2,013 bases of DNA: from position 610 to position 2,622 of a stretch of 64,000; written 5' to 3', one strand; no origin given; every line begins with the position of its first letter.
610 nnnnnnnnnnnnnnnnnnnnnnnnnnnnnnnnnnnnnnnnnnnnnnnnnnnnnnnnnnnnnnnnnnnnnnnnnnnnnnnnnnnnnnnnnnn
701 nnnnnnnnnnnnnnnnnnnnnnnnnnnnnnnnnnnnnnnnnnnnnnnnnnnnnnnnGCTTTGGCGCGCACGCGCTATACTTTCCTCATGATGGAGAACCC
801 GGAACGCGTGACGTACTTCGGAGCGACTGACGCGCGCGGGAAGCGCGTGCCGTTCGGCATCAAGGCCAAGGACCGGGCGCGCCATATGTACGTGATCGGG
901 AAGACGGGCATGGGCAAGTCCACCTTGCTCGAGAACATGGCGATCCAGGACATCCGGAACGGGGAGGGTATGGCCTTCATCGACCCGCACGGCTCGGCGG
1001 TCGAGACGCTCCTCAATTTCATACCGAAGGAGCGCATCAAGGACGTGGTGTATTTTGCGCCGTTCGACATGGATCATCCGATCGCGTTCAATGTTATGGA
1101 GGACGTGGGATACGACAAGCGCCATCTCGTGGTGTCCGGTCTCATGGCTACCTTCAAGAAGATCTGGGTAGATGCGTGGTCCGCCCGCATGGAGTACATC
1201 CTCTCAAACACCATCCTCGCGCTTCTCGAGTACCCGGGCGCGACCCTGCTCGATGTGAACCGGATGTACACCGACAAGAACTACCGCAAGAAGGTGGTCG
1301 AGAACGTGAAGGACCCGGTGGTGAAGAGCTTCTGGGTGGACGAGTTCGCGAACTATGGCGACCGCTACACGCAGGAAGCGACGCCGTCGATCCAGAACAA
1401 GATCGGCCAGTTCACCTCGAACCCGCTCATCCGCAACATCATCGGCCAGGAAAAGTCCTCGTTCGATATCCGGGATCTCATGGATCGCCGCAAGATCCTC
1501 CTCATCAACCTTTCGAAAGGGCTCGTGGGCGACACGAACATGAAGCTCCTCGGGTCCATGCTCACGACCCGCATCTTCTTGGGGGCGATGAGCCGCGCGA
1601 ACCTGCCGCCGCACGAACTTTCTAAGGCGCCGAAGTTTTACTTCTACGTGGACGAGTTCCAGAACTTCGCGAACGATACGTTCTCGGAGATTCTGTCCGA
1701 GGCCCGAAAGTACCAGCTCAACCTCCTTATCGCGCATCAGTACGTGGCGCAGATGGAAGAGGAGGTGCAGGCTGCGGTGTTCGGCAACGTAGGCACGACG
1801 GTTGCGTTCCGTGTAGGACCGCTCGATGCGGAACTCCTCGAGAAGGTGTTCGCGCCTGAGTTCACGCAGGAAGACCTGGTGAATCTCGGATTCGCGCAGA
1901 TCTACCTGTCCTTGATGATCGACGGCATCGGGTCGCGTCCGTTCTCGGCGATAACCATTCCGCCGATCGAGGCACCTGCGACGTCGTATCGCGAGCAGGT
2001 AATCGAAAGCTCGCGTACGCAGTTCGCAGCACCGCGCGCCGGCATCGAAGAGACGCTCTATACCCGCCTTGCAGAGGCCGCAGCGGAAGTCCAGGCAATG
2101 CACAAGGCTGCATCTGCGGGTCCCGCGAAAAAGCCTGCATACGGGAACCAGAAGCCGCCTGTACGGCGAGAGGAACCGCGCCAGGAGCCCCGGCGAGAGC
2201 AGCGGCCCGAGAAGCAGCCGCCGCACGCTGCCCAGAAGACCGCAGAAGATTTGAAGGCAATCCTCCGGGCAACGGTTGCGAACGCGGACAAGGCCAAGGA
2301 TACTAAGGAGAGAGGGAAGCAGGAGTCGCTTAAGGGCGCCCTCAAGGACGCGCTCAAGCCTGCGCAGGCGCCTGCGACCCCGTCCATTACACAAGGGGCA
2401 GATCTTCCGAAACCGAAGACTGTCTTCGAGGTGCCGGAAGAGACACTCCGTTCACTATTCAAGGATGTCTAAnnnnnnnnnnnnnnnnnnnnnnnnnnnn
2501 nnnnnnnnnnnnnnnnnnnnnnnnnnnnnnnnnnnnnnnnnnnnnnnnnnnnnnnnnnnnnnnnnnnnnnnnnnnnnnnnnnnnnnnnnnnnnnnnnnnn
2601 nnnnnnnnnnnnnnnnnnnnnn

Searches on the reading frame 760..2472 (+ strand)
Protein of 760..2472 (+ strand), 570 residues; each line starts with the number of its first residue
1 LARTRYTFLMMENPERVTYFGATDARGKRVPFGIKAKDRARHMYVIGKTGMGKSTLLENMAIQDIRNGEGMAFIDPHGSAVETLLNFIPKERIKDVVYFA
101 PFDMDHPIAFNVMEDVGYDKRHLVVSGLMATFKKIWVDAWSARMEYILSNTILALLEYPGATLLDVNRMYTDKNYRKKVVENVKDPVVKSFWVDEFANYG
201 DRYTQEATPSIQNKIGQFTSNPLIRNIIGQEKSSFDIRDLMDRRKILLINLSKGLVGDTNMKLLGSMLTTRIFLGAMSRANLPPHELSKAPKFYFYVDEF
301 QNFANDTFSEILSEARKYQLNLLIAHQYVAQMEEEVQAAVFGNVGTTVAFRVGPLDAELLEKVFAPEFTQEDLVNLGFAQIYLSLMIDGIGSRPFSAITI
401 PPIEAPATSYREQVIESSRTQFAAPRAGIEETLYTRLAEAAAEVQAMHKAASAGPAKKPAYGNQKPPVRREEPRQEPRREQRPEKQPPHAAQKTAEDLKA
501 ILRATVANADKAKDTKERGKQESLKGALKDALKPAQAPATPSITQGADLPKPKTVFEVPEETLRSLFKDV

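Call 66: search_protein_families(library=pfam, proteins=[window:760-2472:+], max_evalue=0.001)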
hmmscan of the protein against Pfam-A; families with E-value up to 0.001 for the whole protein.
window:760-2472:+ (570 aa): 5 families
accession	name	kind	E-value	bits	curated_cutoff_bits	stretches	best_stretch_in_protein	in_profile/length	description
PF10412.15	TrwB_AAD_bind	-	3.2e-10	39.9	20.5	1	36-354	11-312/387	Type IV secretion-system coupling protein DNA-binding domain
PF12696.13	TraG-D_C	-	9.3e-07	29.3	22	1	293-358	2-70/126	TraM recognition site of TraD and TraG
PF02534.20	T4SS-DNA_transf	-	1.6e-05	24.4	20.1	1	41-335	45-347/468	Type IV secretory system Conjugative DNA transfer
PF01935.23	DUF87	-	1.8e-05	25.4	23.2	1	27-268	9-216/220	Helicase HerA, central domain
PF13401.12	AAA_22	-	0.0004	21.1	27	0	39-64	4-29/130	AAA domain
